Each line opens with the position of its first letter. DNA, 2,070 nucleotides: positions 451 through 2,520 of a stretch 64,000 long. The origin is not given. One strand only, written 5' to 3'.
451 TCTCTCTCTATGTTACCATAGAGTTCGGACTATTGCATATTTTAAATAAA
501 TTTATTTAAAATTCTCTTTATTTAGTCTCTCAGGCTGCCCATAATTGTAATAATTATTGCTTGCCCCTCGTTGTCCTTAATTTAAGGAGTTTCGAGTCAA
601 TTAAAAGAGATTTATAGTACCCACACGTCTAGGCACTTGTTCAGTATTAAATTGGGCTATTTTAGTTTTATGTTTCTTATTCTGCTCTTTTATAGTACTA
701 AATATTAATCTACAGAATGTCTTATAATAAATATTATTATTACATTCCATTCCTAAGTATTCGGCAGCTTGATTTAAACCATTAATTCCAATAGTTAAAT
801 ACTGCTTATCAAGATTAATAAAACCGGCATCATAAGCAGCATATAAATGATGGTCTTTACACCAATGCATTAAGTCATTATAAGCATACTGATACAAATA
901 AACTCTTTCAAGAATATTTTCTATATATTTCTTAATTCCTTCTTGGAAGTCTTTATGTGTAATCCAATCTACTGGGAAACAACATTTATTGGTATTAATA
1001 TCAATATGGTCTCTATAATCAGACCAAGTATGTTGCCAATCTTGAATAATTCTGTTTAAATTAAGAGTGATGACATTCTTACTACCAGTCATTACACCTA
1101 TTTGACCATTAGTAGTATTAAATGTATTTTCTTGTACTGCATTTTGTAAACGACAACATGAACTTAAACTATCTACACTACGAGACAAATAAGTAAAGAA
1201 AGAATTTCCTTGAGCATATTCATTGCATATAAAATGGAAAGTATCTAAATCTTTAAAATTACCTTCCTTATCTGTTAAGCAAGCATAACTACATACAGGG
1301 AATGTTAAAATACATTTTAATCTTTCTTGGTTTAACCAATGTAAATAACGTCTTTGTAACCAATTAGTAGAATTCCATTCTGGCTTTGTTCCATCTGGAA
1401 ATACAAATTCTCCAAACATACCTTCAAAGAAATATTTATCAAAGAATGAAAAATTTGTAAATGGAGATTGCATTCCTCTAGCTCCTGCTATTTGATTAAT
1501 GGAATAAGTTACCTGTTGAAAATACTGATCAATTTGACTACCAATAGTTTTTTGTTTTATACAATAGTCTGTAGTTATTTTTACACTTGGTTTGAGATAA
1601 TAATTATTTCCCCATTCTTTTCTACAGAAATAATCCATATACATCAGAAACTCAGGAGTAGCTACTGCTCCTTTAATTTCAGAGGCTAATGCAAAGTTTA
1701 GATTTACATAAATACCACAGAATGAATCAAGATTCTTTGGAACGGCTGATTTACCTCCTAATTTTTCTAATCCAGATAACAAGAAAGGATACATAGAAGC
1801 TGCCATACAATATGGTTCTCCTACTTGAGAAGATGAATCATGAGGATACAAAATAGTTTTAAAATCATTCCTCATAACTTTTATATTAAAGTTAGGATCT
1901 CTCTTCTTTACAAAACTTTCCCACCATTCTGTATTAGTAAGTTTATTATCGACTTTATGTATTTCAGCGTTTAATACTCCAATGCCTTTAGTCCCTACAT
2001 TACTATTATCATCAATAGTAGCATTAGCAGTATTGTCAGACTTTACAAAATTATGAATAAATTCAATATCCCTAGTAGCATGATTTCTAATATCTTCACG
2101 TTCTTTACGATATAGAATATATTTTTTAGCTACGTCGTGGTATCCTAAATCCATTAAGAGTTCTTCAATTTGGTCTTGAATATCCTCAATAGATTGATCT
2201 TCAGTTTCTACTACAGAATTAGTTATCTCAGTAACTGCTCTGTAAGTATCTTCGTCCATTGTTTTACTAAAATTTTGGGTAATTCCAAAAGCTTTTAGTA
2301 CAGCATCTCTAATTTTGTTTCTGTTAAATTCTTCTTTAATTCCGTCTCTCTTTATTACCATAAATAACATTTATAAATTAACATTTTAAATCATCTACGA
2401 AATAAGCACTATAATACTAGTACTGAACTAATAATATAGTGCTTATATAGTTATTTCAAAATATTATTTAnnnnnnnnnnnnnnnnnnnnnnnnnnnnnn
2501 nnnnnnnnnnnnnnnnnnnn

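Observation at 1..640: nrdD appears to stop exactly at the glycyl-radical motif and is followed by an untranslated spacer and a Zn-finger endonuclease gene: probable intron/homing-element split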

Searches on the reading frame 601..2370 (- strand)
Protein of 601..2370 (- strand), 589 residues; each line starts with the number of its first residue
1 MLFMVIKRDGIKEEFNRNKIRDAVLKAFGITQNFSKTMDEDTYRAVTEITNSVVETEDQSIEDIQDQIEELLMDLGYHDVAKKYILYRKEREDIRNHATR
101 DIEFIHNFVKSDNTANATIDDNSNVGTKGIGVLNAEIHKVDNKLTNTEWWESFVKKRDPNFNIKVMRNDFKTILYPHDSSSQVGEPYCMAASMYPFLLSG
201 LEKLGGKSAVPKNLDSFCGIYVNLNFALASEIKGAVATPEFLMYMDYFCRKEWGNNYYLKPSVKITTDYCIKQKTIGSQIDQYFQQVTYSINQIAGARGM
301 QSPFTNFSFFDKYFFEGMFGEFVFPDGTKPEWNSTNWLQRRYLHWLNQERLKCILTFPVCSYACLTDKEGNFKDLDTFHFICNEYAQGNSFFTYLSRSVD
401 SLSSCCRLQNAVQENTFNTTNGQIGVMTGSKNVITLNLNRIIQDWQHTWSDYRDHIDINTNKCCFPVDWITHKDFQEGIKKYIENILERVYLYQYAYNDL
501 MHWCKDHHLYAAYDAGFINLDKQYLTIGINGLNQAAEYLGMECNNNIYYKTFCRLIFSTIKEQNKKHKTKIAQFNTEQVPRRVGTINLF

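Call 5: search_solved_structures(query=window:601-2370:-, show_alignments=2)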
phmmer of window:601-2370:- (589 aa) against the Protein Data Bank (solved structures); distinct sequences matched with E-value up to 0.001: 6.
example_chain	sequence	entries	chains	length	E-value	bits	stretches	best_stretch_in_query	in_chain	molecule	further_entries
4coi_A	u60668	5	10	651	1.9e-36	128.9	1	100-420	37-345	ANAEROBIC RIBONUCLEOSIDE-TRIPHOSPHATE REDUCTASE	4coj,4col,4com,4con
4u3e_A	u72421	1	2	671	2e-36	128.9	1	100-587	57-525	Ribonucleoside triphosphate reductase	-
8p23_A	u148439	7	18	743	1.7e-08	36.6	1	2-114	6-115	Anaerobic ribonucleoside-triphosphate reductase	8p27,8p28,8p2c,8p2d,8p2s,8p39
5olk_A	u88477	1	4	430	1.5e-05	26.9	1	5-92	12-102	Ribonucleoside-diphosphate reductase, beta subunit 1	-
5im3_A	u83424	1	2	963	4.2e-05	25.4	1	4-98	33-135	Ribonucleoside-diphosphate reductase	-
9d3x_A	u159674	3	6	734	4.7e-05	25.2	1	4-124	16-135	Anaerobic ribonucleoside-triphosphate reductase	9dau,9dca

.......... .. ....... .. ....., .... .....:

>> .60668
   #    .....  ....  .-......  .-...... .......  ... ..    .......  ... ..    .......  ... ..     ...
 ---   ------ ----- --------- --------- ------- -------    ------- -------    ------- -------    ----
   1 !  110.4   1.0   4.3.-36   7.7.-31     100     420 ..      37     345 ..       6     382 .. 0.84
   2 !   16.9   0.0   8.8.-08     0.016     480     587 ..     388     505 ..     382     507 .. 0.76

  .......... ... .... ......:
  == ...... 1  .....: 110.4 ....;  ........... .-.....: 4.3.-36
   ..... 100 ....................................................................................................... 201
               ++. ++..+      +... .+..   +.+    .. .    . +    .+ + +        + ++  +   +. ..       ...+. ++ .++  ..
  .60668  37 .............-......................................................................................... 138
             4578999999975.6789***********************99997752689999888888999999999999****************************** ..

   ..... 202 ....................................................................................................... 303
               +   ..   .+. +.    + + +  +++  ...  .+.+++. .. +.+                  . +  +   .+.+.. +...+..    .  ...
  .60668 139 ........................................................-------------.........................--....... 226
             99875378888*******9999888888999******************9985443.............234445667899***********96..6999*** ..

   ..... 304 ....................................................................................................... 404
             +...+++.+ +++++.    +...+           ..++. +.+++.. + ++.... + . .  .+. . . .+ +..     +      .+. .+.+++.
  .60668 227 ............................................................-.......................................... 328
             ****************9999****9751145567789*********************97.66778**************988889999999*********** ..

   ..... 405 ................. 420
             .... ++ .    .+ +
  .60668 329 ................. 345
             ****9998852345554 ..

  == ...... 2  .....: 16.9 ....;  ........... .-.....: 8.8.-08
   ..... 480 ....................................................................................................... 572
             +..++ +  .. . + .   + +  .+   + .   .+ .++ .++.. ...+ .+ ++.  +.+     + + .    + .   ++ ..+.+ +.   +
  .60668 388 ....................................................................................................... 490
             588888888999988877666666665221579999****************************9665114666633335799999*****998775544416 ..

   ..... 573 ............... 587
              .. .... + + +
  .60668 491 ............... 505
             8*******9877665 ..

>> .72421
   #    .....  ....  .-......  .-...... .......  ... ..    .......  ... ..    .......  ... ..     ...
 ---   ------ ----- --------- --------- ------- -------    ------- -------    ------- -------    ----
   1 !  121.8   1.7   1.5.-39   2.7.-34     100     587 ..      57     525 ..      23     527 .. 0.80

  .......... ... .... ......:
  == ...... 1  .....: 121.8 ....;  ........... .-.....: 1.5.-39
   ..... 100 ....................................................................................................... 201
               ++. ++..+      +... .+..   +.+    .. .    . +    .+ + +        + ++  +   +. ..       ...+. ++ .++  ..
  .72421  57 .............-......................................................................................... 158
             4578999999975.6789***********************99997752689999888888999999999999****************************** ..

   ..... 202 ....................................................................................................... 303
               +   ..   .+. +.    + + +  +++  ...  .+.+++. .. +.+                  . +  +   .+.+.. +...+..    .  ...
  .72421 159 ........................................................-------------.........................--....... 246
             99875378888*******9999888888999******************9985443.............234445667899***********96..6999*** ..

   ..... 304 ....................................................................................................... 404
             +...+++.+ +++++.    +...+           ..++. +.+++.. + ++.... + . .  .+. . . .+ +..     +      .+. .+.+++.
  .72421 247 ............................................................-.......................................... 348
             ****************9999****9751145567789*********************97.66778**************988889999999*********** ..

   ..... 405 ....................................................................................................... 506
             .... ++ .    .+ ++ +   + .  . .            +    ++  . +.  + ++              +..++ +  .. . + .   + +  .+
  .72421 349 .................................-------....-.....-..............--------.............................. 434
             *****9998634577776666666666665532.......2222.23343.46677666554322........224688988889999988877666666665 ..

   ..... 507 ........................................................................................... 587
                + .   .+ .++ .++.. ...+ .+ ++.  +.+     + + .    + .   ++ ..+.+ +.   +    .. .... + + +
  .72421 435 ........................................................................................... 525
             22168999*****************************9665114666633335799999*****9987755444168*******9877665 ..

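Call 6: search_protein_families(library=pfam, proteins=[window:601-2370:-], max_evalue=1)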
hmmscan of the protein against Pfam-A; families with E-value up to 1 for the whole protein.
window:601-2370:- (589 aa): 2 families
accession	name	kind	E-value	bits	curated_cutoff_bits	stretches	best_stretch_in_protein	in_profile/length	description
PF13597.11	NRDD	-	3.7e-43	148.5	26.2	1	161-580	30-414/562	Anaerobic ribonucleoside-triphosphate reductase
PF03477.21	ATP-cone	-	8.3e-20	71.6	25.8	1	4-92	2-87/88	ATP cone domain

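Call 8: find_encoding_contigs(protein=window:601-2370:-, flank=10000, max_places=6)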
Protein window:601-2370:- (589 aa): 4 contigs read that carry it; 1 place shown.
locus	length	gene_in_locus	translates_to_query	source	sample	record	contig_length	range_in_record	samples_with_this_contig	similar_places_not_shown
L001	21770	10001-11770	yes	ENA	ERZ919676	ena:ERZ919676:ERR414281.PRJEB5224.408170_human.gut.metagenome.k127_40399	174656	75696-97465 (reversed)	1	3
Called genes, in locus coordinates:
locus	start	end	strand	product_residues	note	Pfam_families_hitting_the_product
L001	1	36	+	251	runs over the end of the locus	-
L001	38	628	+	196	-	-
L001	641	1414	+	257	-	-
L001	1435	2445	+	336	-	-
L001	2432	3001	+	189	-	-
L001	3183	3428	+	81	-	-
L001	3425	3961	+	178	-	-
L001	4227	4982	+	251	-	-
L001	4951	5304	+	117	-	-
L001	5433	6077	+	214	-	-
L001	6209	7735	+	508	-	-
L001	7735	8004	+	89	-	-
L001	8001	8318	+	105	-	-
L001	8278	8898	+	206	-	-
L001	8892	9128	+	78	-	-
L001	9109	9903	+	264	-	-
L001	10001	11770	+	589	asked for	PF03477:ATP-cone, PF13597:NRDD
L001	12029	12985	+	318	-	PF13392:HNH_3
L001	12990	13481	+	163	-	PF13597:NRDD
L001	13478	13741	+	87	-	PF00085:Thioredoxin, PF13098:Thioredoxin_2 (weak), PF14595:Thioredoxin_9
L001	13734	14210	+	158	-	PF13353:Fer4_12 (weak)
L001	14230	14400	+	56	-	-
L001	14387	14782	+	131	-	-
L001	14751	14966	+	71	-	-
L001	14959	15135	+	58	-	-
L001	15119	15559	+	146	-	PF09424:YqeY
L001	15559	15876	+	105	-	-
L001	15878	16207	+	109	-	-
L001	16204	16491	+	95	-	-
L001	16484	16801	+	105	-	-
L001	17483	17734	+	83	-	-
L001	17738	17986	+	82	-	-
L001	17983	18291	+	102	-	-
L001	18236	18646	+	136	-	-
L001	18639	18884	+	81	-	-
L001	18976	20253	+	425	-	-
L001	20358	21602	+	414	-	PF13245:AAA_19, PF13604:AAA_30, PF13538:UvrD_C_2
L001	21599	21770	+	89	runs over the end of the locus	-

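Call 18: search_dna_similar(query=L001:12029-12982:+, collection=phages, mode=protein, max_rows=30)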
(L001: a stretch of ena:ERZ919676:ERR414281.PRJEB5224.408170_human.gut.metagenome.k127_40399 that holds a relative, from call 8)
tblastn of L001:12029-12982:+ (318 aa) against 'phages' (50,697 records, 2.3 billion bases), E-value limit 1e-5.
Records with a match: 1328; places in all: 1729; records where one place covers at least 80% of the query: 0.
Best place of each record, by identity: <60% 1328.
By first word of the organism name: Escherichia 273; Salmonella 264; Klebsiella 215; Vibrio 127; Streptococcus 89; Pectobacterium 47; Bacillus 33; Shigella 26; Pseudomonas 25; Ralstonia 25; and 58 more.
By host as written in the record: - 235; Klebsiella pneumoniae 108; Escherichia coli 100; Streptococcus thermophilus 47; Salmonella enterica subsp. enterica serovar Typhimurium 36; Pectobacterium atrosepticum DSM18077 29; Salmonella enterica 23; Salmonella enterica subsp. enterica serovar Enteritidis 22; and 370 more.
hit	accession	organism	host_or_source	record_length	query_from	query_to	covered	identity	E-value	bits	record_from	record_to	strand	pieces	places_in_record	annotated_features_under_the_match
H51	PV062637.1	Nitratidesulfovibrio phage SRB7757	Nitratidesulfovibrio vulgaris ATCC7757 ...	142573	77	294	69%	38.6%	1e-30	127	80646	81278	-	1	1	record has no annotation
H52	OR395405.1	Desulfovibrio phage 7757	Desulfovibrio vulgaris ATCC 7757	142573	77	294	69%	38.6%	1e-30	127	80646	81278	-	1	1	record has no annotation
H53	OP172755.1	Enterocloster phage CB473P1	Enterocloster bolteae DA473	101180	69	287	69%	36.0%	8e-18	90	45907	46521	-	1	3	hypothetical protein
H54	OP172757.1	Enterocloster phage CB473P3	Enterocloster bolteae DA473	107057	69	287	69%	36.0%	8e-18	90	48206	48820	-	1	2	hypothetical protein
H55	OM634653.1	Bacillus phage vB_BsuS_PJN02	Bacillus subtilis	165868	94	289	62%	36.1%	9e-22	101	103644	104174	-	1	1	HNH endonuclease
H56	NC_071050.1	Bacillus phage vB_BsuS_PJN02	Bacillus subtilis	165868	94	289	62%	36.1%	9e-22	101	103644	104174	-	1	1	HNH endonuclease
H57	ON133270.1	Bacillus phage 2S-4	Rosselomorea vietnamensis FJAT-46955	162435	94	289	62%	36.1%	2e-21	100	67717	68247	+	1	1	none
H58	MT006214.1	CrAssphage LMMB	human gut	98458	86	276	60%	35.1%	3e-19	94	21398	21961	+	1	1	hypothetical protein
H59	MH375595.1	Streptococcus phage 107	Streptococcus thermophilus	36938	119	287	53%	38.4%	7e-11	69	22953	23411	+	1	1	HNH endonuclease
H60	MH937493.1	Streptococcus phage CHPC1041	Streptococcus thermophilus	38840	119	287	53%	38.4%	7e-11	69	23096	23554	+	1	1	hypothetical protein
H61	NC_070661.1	Streptococcus phage CHPC1041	Streptococcus thermophilus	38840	119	287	53%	38.4%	7e-11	69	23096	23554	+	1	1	HNH endonuclease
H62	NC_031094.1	Streptococcus phage 9872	Streptococcus thermophilus ST64987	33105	119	287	53%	38.4%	7e-11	69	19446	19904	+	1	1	endonuclease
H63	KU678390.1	Streptococcus phage 9872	Streptococcus thermophilus ST64987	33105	119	287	53%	38.4%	7e-11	69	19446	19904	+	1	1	endonuclease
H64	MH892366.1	Streptococcus phage SW18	Streptococcus thermophilus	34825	119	287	53%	37.8%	7e-11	69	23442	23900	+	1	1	endonuclease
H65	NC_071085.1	Streptococcus phage SW18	Streptococcus thermophilus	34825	119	287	53%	37.8%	7e-11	69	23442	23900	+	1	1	HNH endonuclease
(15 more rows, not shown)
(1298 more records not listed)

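Call 49: search_protein_families(library=pfam, proteins=[L001:12029-12982:+, L001:12990-13478:+, L004:4091-4741:+, L003:4408-4692:+], max_evalue=0.1)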
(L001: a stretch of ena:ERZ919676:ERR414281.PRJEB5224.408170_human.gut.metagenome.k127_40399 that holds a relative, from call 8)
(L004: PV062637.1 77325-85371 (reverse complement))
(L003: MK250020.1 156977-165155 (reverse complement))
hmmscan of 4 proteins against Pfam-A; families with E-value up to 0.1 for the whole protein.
L001:12029-12982:+ (318 aa): 4 families
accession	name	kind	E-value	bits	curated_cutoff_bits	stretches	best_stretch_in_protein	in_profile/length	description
PF13392.12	HNH_3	-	9.2e-10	38.5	24.8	1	183-226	2-45/46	HNH endonuclease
PF00847.26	AP2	-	0.041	14.6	33.3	0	237-275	2-43/54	AP2 domain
PF08879.15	WRC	-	0.069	13.3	28.6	0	44-60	21-37/43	WRC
PF00412.28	LIM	-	0.098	13.4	22.9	0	28-56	28-56/58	LIM domain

L001:12990-13478:+ (163 aa): 6 families
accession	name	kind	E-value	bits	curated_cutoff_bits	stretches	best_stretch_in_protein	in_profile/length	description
PF13597.11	NRDD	-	1.3e-26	93.9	26.2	1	2-150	415-560/562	Anaerobic ribonucleoside-triphosphate reductase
PF23455.1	DUF7129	-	0.044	14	30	1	99-120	13-36/45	Domain of unknown function (DUF7129)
PF20020.4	DUF6431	-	0.045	14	26.6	0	113-131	34-52/82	Domain of unknown function (DUF6431)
PF01096.23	Zn_ribbon_TFIIS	-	0.08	13.2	21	0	113-125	2-14/39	Transcription factor S-II (TFIIS)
PF18073.7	Zn_ribbon_LapB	-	0.087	13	25.7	0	99-119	2-22/28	Rubredoxin metal binding domain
PF01155.25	HypA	-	0.089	13.3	28.9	0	97-124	70-99/112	Hydrogenase/urease nickel incorporation, metallochaperone, hypA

L004:4091-4741:+ (217 aa): 2 families
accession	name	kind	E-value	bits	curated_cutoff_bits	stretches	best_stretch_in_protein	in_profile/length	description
PF13392.12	HNH_3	-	3.2e-08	33.5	24.8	1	116-144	18-46/46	HNH endonuclease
PF01541.30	GIY-YIG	-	0.025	15.3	22.6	0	176-207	47-74/78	GIY-YIG catalytic domain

L003:4408-4692:+ (95 aa): 0 families

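Call 55: search_protein_families(library=phrogs, proteins=[L001:12029-12982:+], max_evalue=0.001)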
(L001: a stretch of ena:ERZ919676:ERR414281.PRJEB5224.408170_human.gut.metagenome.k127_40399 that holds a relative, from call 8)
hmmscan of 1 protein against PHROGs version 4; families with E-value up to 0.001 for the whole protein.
L001:12029-12982:+ (318 aa): 16 families
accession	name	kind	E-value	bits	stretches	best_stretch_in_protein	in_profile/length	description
phrog_99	-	DNA, RNA and nucleotide metabolism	1.5e-35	124.6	1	178-293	154-269/383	HNH endonuclease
phrog_4578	-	DNA, RNA and nucleotide metabolism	1.6e-21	77.5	1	191-287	21-118/130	HNH endonuclease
phrog_3593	-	DNA, RNA and nucleotide metabolism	1e-13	52.4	1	166-286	83-199/210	HNH endonuclease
phrog_374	-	DNA, RNA and nucleotide metabolism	2e-10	41.1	1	26-294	222-425/617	HNH endonuclease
phrog_959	-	DNA, RNA and nucleotide metabolism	3.3e-10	40.9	1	172-238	49-115/138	HNH endonuclease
phrog_36769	-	unknown function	3.1e-09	37.6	1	175-260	235-316/367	-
phrog_59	-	DNA, RNA and nucleotide metabolism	7e-09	36.5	1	174-258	183-247/423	HNH endonuclease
phrog_10730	-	DNA, RNA and nucleotide metabolism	1.6e-06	29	1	178-248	89-162/234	HNH endonuclease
phrog_13470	-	DNA, RNA and nucleotide metabolism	5.6e-06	27.6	1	231-286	89-145/152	HNH endonuclease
phrog_1492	-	DNA, RNA and nucleotide metabolism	1e-05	25.8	1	177-228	107-158/414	HNH endonuclease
phrog_14913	-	DNA, RNA and nucleotide metabolism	1.5e-05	26.1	1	174-225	32-84/149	HNH endonuclease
phrog_24751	-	DNA, RNA and nucleotide metabolism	1.7e-05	25.9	1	239-277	12-50/65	HNH endonuclease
phrog_10822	-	DNA, RNA and nucleotide metabolism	8.7e-05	23.3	1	202-266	121-182/245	HNH endonuclease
phrog_21964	-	DNA, RNA and nucleotide metabolism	0.00033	21.3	1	163-247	145-232/244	HNH endonuclease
phrog_30377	-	DNA, RNA and nucleotide metabolism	0.00083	20.5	0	179-232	7-58/82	HNH endonuclease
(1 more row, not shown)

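Call 56: search_solved_structures(query=L001:12029-12982:+, max_evalue=1, show_alignments=1)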
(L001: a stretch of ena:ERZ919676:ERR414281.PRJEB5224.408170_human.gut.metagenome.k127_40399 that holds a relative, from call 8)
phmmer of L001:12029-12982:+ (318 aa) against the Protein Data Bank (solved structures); distinct sequences matched with E-value up to 1: 1.
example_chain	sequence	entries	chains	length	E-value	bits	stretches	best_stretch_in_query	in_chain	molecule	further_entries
1u3e_M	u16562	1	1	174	0.00027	23.4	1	134-239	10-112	HNH homing endonuclease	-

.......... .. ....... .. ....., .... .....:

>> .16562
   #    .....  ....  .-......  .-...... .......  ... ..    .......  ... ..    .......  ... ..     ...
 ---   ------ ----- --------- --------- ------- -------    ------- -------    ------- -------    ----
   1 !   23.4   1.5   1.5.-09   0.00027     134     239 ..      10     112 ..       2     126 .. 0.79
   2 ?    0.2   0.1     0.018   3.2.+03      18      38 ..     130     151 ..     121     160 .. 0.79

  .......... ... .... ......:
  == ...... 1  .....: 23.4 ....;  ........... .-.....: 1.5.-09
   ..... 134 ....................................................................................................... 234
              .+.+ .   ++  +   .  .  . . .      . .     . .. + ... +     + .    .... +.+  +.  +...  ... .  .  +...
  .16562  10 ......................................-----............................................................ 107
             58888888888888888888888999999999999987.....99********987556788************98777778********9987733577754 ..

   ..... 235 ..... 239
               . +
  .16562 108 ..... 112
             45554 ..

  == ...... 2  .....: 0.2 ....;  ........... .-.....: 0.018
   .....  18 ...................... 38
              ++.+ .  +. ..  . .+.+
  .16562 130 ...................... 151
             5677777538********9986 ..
